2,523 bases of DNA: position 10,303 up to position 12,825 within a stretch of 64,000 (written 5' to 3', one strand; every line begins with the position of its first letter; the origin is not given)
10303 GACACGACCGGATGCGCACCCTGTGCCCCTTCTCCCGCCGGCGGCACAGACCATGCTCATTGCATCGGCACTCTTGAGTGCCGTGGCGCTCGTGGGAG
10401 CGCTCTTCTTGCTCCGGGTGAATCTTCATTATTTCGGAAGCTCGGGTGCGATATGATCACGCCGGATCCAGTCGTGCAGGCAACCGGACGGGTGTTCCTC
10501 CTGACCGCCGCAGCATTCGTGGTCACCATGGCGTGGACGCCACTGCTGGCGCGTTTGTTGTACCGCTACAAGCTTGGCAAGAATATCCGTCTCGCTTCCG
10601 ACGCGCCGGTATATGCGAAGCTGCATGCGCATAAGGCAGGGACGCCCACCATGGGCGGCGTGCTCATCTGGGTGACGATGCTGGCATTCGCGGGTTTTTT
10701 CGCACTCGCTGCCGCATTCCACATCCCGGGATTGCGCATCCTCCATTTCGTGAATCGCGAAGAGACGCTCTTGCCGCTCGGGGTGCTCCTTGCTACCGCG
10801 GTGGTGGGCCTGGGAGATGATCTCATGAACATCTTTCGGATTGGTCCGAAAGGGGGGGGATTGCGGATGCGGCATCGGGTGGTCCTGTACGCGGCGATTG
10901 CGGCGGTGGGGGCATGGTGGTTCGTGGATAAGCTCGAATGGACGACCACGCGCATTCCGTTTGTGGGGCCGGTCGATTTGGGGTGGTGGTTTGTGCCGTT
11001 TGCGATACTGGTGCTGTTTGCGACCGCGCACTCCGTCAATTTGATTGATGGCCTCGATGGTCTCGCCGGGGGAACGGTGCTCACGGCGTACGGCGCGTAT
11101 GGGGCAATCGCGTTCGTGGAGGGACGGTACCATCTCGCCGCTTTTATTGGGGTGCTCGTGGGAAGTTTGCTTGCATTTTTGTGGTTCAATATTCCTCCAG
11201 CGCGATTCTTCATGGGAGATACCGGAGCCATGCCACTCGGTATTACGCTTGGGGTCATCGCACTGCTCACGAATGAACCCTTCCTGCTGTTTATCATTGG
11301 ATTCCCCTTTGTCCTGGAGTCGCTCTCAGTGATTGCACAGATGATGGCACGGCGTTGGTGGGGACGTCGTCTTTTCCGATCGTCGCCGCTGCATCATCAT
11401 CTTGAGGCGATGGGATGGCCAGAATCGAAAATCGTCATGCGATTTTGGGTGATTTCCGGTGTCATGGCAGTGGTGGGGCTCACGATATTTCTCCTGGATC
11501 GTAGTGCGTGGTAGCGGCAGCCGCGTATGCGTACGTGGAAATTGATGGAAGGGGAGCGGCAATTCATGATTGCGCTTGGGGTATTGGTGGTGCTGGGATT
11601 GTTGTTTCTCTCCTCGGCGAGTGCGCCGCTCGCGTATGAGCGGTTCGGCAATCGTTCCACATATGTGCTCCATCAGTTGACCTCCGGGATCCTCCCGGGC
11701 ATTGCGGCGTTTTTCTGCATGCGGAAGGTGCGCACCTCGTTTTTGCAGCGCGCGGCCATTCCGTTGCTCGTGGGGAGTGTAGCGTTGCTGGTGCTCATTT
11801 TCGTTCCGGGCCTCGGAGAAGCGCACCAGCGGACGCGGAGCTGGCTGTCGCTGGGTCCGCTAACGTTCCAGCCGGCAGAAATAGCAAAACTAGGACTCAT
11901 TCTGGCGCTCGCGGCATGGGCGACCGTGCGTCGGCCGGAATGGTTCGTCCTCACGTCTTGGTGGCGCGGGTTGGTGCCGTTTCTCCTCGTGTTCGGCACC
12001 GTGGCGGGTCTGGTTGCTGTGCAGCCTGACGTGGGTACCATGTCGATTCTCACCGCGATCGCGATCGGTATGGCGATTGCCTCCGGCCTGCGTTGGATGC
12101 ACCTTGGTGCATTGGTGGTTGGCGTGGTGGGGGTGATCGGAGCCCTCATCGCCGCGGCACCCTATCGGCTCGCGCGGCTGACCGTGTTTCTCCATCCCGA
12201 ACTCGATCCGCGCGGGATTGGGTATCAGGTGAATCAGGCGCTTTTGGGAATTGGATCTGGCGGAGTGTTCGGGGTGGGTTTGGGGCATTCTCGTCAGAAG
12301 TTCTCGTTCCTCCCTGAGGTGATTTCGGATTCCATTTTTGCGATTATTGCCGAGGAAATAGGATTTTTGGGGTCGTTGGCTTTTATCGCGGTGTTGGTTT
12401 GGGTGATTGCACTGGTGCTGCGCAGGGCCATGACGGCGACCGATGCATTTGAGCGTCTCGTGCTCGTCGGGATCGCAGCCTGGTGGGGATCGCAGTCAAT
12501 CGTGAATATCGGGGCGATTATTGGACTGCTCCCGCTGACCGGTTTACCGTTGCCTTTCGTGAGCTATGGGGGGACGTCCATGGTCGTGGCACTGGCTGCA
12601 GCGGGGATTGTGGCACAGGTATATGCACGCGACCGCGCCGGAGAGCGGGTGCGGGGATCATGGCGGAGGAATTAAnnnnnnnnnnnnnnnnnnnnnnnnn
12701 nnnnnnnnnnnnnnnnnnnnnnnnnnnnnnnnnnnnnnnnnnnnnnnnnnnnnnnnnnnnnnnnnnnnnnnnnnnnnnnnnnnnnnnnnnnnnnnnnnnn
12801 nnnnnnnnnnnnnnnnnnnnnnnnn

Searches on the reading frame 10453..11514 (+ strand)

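Call 60: search_protein_families(library=pfam, proteins=[window:10453-11514:+], max_evalue=0.00001)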
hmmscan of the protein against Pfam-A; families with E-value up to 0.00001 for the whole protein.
window:10453-11514:+ (353 aa): 2 families
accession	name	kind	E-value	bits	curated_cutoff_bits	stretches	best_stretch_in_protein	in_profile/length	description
PF00953.26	Glycos_transf_4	-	9.9e-33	113.8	27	1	109-273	5-159/160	Glycosyl transferase family 4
PF10555.14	MraY_sig1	-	6.9e-06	25.7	20.1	0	61-72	1-12/13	Phospho-N-acetylmuramoyl-pentapeptide-transferase signature 1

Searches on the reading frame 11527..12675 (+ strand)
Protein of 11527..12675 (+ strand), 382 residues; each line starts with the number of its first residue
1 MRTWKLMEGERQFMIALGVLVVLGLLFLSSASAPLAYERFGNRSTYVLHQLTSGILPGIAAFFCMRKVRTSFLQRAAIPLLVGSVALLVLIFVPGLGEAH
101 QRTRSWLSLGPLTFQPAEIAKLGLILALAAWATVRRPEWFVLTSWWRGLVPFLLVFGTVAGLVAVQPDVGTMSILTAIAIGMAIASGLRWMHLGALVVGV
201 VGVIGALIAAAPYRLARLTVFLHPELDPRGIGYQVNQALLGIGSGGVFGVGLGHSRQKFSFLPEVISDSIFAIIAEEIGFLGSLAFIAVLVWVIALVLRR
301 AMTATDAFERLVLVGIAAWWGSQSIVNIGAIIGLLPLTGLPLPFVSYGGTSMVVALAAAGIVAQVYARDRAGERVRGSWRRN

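Call 60: search_protein_families(library=pfam, proteins=[window:11527-12675:+], max_evalue=0.00001)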
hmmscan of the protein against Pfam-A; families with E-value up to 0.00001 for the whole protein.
window:11527-12675:+ (382 aa): 1 family
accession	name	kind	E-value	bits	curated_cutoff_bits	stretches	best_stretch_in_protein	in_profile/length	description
PF01098.24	FTSW_RODA_SPOVE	-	7.1e-88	295.4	26.4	1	13-368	4-353/356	Cell cycle protein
